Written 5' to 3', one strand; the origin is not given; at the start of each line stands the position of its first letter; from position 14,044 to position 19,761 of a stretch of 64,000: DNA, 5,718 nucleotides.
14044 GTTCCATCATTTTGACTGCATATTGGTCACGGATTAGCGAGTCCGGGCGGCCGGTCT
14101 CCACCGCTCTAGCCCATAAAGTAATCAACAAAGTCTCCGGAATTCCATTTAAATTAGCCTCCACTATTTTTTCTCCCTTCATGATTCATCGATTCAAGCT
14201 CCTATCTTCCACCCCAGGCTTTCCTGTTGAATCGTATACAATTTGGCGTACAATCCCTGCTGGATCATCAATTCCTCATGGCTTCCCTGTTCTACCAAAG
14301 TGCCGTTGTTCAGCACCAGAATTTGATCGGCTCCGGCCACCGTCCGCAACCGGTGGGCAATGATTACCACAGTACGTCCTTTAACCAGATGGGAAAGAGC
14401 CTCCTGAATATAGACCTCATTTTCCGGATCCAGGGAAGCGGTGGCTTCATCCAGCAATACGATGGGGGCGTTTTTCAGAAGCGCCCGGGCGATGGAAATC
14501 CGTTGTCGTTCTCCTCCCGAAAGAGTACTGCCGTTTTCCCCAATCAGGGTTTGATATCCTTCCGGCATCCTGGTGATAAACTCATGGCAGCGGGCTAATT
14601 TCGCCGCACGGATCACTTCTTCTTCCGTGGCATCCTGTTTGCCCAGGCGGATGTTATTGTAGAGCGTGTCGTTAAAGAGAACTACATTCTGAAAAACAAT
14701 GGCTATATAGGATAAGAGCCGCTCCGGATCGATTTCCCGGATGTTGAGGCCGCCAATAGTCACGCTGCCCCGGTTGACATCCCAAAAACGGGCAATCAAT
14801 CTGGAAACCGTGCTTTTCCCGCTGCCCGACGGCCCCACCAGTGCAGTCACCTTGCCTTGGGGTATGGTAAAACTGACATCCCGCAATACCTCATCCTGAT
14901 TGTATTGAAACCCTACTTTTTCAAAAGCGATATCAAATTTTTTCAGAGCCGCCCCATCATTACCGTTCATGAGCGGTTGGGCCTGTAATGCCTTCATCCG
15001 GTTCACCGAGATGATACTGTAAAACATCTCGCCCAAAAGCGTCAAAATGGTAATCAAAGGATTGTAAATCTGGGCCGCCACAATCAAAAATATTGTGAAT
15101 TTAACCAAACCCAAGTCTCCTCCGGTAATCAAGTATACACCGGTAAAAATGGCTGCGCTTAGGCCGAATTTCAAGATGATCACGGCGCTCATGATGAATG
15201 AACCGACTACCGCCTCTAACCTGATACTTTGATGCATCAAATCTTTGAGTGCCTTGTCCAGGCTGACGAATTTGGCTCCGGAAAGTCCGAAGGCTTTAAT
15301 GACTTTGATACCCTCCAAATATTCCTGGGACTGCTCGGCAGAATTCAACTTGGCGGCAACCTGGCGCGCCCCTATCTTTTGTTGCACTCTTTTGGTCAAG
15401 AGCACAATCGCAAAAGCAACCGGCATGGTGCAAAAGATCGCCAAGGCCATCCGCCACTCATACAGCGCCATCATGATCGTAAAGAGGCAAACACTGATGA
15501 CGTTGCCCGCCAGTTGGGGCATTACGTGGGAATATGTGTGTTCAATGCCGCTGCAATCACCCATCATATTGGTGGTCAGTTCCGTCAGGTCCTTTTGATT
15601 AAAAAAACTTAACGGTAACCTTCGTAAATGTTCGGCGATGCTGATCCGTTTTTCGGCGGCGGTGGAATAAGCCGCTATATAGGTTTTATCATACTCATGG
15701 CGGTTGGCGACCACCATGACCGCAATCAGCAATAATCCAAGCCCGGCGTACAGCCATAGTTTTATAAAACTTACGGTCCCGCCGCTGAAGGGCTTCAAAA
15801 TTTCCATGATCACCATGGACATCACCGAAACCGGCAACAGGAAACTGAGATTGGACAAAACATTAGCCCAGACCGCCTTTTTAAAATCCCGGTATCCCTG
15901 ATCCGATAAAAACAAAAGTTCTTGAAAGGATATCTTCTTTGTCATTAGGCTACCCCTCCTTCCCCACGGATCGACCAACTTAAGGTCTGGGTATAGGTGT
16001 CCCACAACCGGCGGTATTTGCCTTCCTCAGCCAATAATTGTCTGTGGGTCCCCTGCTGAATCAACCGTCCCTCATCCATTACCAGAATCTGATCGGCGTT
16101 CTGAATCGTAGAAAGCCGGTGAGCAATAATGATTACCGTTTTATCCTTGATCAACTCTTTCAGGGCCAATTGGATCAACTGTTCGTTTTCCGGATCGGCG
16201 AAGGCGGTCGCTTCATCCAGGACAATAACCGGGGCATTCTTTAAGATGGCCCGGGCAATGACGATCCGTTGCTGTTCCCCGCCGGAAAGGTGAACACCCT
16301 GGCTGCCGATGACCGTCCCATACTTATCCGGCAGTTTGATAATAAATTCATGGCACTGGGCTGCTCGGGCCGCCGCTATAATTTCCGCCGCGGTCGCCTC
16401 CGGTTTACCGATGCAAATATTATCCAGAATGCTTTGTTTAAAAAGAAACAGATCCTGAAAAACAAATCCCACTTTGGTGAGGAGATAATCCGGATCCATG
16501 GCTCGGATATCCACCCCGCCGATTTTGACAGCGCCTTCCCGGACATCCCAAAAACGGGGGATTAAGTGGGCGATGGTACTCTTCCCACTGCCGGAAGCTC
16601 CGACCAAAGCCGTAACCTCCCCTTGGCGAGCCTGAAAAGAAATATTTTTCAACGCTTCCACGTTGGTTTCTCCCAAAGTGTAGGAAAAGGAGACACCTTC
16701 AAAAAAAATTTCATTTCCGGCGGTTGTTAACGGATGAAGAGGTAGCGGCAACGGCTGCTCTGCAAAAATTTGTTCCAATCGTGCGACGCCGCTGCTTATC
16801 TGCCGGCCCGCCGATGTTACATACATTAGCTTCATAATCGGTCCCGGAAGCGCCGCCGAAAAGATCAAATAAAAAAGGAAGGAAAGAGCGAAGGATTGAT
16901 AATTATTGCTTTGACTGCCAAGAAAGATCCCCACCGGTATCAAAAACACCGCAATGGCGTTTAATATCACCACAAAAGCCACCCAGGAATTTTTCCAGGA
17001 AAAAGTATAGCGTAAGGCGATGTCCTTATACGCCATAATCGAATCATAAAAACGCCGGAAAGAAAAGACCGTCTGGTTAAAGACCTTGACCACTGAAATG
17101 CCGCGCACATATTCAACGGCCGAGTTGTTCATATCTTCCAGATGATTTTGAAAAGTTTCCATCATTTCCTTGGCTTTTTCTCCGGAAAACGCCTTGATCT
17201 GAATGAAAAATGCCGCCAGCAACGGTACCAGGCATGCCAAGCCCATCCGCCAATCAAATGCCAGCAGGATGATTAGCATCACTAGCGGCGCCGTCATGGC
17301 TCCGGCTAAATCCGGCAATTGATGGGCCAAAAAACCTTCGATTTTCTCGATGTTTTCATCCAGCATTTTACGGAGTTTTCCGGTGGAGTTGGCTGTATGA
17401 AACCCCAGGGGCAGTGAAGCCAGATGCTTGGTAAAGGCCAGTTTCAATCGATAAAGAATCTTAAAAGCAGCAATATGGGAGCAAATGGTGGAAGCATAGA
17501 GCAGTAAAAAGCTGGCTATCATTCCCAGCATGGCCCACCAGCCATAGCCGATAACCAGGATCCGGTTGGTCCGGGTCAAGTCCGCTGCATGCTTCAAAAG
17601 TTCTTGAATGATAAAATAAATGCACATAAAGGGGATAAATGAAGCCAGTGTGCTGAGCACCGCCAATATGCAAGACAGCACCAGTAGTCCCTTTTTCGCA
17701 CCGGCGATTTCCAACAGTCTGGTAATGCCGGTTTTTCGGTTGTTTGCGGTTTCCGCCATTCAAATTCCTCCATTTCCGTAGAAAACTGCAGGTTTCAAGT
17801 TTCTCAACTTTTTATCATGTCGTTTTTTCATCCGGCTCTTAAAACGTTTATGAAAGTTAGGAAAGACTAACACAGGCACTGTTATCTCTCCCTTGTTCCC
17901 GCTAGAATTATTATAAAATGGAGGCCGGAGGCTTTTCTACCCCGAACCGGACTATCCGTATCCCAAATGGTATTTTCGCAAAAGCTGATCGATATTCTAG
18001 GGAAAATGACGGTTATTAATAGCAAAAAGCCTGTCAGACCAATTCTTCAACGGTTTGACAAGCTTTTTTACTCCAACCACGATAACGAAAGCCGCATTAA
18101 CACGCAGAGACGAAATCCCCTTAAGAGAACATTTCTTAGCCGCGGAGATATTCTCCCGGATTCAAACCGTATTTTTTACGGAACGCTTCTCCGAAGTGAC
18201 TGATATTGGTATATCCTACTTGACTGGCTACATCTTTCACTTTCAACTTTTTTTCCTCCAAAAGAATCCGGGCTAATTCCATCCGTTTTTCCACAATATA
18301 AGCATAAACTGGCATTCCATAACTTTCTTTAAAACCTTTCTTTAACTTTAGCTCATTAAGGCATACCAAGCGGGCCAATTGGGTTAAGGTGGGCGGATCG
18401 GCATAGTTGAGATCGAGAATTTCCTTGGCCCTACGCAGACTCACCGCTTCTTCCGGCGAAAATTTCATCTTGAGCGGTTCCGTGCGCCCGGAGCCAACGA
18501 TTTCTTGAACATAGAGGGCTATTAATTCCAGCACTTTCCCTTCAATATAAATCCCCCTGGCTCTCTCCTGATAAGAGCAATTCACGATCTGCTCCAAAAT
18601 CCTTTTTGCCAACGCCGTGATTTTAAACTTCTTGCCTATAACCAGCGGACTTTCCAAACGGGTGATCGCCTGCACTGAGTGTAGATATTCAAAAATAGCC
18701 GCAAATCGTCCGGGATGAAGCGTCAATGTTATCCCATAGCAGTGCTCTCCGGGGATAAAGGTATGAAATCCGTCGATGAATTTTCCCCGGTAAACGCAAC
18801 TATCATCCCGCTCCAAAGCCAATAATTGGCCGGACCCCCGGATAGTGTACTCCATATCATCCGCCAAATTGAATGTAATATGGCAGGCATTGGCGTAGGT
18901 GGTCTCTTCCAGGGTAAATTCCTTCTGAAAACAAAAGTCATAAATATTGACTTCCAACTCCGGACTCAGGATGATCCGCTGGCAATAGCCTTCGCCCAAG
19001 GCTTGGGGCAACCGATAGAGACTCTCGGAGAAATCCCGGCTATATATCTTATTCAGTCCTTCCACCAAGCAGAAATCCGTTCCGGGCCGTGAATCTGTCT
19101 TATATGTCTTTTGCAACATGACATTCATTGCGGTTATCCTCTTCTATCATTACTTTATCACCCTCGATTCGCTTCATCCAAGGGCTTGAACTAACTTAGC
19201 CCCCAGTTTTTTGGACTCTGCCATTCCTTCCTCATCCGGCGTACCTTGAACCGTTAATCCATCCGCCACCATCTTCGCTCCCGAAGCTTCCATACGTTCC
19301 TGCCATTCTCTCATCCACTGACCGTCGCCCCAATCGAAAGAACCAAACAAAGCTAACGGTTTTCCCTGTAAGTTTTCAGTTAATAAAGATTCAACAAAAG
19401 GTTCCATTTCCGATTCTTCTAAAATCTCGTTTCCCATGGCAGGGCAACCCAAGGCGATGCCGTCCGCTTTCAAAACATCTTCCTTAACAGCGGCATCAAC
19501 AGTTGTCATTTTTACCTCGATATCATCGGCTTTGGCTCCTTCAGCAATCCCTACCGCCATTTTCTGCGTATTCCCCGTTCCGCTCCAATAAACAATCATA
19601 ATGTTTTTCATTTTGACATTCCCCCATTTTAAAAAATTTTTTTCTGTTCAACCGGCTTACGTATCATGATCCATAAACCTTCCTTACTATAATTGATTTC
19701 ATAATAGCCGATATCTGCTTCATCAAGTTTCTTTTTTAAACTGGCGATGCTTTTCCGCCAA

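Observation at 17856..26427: Six intergenic copies of GTTAG-N6-CTAAC define a candidate metal-responsive regulon spanning 9 kb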

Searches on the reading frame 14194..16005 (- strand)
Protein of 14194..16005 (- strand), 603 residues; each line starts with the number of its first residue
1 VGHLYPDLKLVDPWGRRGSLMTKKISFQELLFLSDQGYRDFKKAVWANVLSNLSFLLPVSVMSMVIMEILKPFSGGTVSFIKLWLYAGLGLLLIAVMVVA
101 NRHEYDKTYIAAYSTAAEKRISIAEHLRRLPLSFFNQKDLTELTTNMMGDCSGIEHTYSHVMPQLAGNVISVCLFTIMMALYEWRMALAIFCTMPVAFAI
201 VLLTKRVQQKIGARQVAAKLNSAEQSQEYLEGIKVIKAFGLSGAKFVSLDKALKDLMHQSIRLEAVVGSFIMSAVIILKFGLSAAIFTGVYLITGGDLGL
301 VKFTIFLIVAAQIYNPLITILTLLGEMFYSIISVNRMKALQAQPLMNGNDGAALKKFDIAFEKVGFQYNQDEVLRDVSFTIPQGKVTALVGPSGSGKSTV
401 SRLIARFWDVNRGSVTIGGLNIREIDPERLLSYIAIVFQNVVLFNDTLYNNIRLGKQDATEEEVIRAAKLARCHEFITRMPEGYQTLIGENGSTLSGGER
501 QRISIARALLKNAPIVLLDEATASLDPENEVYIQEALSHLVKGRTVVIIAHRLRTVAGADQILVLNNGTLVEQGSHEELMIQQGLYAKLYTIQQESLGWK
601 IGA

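Call 61: search_protein_families(library=ncbifam, proteins=[window:14194-16005:-], max_evalue=0.001)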
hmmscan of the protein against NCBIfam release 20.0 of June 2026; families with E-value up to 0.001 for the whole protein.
window:14194-16005:- (603 aa): 189 families (the best 25 are shown)
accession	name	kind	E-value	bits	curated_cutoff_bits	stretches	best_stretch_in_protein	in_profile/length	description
TIGR02203.1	MsbA_lipidA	equivalog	2.7e-111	372.8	602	1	46-594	14-570/572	lipid A export permease/ATP-binding protein MsbA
TIGR02204.1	MsbA_rel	hypoth_equivalog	3.1e-101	339.8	780.4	1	92-593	66-575/576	ABC transporter, permease/ATP-binding protein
NF052233.1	CphA_assoc_ABC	equivalog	2.5e-97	327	880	1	53-595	198-745/766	cyanophycin metabolism-associated ABC transporter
NF008381.0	PRK11176.1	equivalog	2.6e-97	326.6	867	1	62-594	40-580/582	lipid A ABC transporter ATP-binding protein/permease MsbA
NF045513.1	HepA_fam_ABC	equivalog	5.6e-97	325.6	725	1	85-594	94-610/610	heterocyst formation ABC transporter subunit HepA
TIGR01846.1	type_I_sec_HlyB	subfamily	2.3e-94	317.1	725.55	1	90-594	182-693/694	type I secretion system permease/ATPase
NF010178.0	PRK13657.1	equivalog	2.1e-92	310.5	733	1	64-592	40-569/588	glucan ABC transporter ATP-binding protein/ permease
TIGR00958.1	3a01208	subfamily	9.1e-88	295.3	874.6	1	127-589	244-710/711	antigen peptide transporter 2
TIGR02857.1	CydD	equivalog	1.3e-84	285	435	1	47-565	11-529/529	thiol reductant ABC exporter subunit CydD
TIGR03796.1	NHLM_micro_ABC1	equivalog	1.1e-81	275.1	853.3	1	84-589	192-708/710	NHLP family bacteriocin export ABC transporter peptidase/permease/ATPase subunit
NF008055.0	PRK10789.1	equivalog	1.5e-80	271.3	845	1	35-594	12-572/590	SmdA family multidrug ABC transporter permease/ATP-binding protein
TIGR03797.1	NHLM_micro_ABC2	equivalog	1.9e-76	258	709.4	1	20-593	116-685/686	NHLP bacteriocin export ABC transporter permease/ATPase subunit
NF008364.0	PRK11160.1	equivalog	4.6e-76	256.6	630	1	110-590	86-572/575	heme ABC transporter ATP-binding protein/permease CydC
TIGR03375.1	type_I_sec_LssB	subfamily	1.3e-75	255.1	693.1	1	172-581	275-690/696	type I secretion system permease/ATPase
TIGR01193.1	bacteriocin_ABC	subfamily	4.2e-74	250.3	523.85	1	121-591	233-707/708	peptide cleavage/export ABC transporter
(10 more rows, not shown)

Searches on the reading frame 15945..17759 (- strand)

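Call 61: search_protein_families(library=ncbifam, proteins=[window:15945-17759:-], max_evalue=0.001)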
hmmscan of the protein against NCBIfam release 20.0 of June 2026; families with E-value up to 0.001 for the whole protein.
window:15945-17759:- (604 aa): 187 families (the best 25 are shown)
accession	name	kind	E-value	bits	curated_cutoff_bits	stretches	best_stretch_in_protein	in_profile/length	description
TIGR02203.1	MsbA_lipidA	equivalog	4.5e-100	335.8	602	1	14-586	4-566/572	lipid A export permease/ATP-binding protein MsbA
NF052233.1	CphA_assoc_ABC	equivalog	3.1e-97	326.7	880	1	9-590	169-744/766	cyanophycin metabolism-associated ABC transporter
TIGR02204.1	MsbA_rel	hypoth_equivalog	2.9e-95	320.1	780.4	1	100-585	88-571/576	ABC transporter, permease/ATP-binding protein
NF045513.1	HepA_fam_ABC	equivalog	4.3e-94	316.1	725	1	60-587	87-604/610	heterocyst formation ABC transporter subunit HepA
NF010178.0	PRK13657.1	equivalog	2.4e-92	310.2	733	1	14-586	9-567/588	glucan ABC transporter ATP-binding protein/ permease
TIGR00958.1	3a01208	subfamily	3.8e-87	293.2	874.6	1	6-585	143-710/711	antigen peptide transporter 2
NF008381.0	PRK11176.1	equivalog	2.8e-85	286.8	867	1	21-586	23-576/582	lipid A ABC transporter ATP-binding protein/permease MsbA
TIGR01846.1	type_I_sec_HlyB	subfamily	2.5e-82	277.3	725.55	1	47-588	162-691/694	type I secretion system permease/ATPase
TIGR02857.1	CydD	equivalog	5.8e-80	269.7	435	1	24-561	3-529/529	thiol reductant ABC exporter subunit CydD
TIGR01192.1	chvA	subfamily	2.2e-72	244.5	585.4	1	58-586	49-567/585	glucan export ABC transporter ATP-binding protein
TIGR03796.1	NHLM_micro_ABC1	equivalog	3.3e-72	243.8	853.3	1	23-585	156-708/710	NHLP family bacteriocin export ABC transporter peptidase/permease/ATPase subunit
TIGR03797.1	NHLM_micro_ABC2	equivalog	2e-70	238.1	709.4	1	7-585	118-681/686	NHLP bacteriocin export ABC transporter permease/ATPase subunit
TIGR03375.1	type_I_sec_LssB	subfamily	3.1e-69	234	693.1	1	84-578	203-691/696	type I secretion system permease/ATPase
NF008055.0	PRK10789.1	equivalog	5.7e-67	226.5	845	1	32-587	24-569/590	SmdA family multidrug ABC transporter permease/ATP-binding protein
TIGR01193.1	bacteriocin_ABC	subfamily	2.5e-66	224.6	523.85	1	6-586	138-706/708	peptide cleavage/export ABC transporter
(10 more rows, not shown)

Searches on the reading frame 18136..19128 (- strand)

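Call 61: search_protein_families(library=ncbifam, proteins=[window:18136-19128:-], max_evalue=0.001)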
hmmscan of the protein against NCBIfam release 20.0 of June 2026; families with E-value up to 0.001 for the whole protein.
window:18136-19128:- (330 aa): 23 families
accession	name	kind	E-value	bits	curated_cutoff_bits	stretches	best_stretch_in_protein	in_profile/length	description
TIGR04094.1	adjacent_YSIRK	equivalog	1.8e-14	53.5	200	1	239-327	295-382/383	YSIRK-targeted surface antigen transcriptional regulator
NF006902.0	PRK09393.1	equivalog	4.5e-13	49.1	425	1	228-328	219-319/327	transcriptional regulator FtrA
NF007860.0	PRK10572.1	equivalog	1.3e-12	47.1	208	1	233-328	187-282/292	arabinose operon transcriptional regulator AraC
NF049932.1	TranspRegBtr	equivalog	9.7e-12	44.2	900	1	231-329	166-264/531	bacillibactin transport transcriptional regulator Btr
NF047788.1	TransRegPocR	equivalog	3.1e-11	43.1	500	1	221-327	181-287/296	transcriptional regulator PocR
NF041686.2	ant_diox_reg_AndR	equivalog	2.5e-10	40.5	350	1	220-329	208-319/321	anthranilate 1,2-dioxygenase regulatory protein AndR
NF047455.1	TF_Staph_AryK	equivalog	8.1e-10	37.6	850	1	192-327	124-255/759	transcriptional regulator AryK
NF049968.1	QhpR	equivalog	1.2e-09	37.7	250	1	225-327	182-283/284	AraC-like transcriptional regulator QhpR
NF007432.1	PRK09978.1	equivalog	1.7e-07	30.7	500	1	236-327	149-239/274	DNA-binding transcriptional regulator GadX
NF012144.2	ramA_TF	equivalog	1.9e-07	31.5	180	1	236-329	12-105/108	RamA family antibiotic efflux transcriptional regulator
NF040475.1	chlor_reg_RclR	equivalog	1.3e-06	28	400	1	244-329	192-277/284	reactive chlorine-specific transcriptional regulator RclR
NF052534.1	RzbtTranRegRhrA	equivalog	1.3e-06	27.9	500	1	271-328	249-308/312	rhizobactin biosynthesis transcriptional regulator RhrA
NF007693.0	PRK10371.1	equivalog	1.6e-06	27.5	253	1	239-327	208-296/309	transcriptional regulator MelR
NF010028.0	PRK13503.1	equivalog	1.9e-06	27.5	288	1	146-326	92-268/278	HTH-type transcriptional activator RhaS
TIGR02297.1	HpaA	equivalog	1.9e-06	27.4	274.65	1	201-327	158-284/287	4-hydroxyphenylacetate catabolism regulatory protein HpaA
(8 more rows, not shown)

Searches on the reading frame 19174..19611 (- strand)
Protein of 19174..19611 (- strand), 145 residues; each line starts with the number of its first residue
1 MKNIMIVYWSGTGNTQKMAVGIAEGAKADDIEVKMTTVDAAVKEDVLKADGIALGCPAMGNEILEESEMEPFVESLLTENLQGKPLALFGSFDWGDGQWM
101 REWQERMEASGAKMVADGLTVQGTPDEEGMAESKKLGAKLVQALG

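Call 5: search_protein_families(library=pfam, proteins=[window:19174-19611:-])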
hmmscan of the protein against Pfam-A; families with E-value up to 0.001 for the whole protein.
window:19174-19611:- (145 aa): 3 families
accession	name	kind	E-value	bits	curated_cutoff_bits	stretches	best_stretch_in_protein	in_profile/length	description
PF00258.30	Flavodoxin_1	-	3.7e-19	69.7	25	1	6-133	1-139/143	Flavodoxin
PF12724.12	Flavodoxin_5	-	0.00021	22.1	27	1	5-90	1-82/145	Flavodoxin domain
PF12641.12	Flavodoxin_3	-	0.00034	20.9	27.5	1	6-109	2-95/160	Flavodoxin domain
